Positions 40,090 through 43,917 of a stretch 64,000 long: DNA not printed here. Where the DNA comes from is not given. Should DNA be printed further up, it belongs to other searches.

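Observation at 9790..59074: Recurring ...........-type palindrome in at least four promoter regions spread over 50 kb - candidate GntR/FadR regulon linking the ASST, P450, TBDR and hydrolase operons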

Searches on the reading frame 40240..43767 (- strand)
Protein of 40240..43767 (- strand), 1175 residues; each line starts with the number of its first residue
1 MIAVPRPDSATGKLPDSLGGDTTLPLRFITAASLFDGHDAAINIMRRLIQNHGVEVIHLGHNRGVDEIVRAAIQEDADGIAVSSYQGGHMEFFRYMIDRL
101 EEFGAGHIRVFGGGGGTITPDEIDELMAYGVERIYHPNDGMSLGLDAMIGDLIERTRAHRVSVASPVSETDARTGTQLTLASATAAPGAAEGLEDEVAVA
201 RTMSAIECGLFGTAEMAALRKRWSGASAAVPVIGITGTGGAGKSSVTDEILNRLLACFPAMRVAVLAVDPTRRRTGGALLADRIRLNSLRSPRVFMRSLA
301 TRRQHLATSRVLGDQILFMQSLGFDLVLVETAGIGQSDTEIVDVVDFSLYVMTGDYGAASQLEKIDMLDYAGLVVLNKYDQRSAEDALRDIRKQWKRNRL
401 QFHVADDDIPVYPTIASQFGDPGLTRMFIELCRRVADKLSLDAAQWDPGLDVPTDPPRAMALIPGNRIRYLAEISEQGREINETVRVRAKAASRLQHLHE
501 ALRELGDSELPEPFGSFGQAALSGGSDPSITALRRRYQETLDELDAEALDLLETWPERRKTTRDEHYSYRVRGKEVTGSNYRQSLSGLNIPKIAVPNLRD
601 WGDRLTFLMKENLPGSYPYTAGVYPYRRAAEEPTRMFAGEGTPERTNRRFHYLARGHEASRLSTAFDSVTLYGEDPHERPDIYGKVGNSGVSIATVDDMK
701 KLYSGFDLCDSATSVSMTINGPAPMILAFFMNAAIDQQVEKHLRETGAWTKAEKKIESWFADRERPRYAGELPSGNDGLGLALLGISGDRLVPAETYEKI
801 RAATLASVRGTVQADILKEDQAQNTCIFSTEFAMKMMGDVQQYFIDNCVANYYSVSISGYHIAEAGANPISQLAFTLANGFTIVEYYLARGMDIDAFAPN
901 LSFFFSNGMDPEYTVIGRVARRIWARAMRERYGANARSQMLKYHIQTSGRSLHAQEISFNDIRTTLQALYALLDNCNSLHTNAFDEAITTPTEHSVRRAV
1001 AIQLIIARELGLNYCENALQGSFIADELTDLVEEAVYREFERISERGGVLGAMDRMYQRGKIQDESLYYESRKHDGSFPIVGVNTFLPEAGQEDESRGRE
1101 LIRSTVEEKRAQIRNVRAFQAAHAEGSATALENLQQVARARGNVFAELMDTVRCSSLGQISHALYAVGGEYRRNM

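Call 8: search_protein_families(library=pfam, proteins=[window:40240-43767:-], max_evalue=0.00001)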
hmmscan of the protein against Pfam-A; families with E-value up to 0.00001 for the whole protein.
window:40240-43767:- (1175 aa): 3 families
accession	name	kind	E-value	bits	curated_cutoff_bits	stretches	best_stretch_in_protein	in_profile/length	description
PF01642.28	MM_CoA_mutase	-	2.6e-116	389.7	22.1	2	802-1167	149-510/512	Methylmalonyl-CoA mutase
PF03308.22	MeaB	-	1.3e-37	129.8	23.1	1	218-394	21-198/273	Methylmalonyl Co-A mutase-associated GTPase MeaB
PF02310.24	B12-binding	-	1.2e-16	61.1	32.1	1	27-125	2-100/121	B12 binding domain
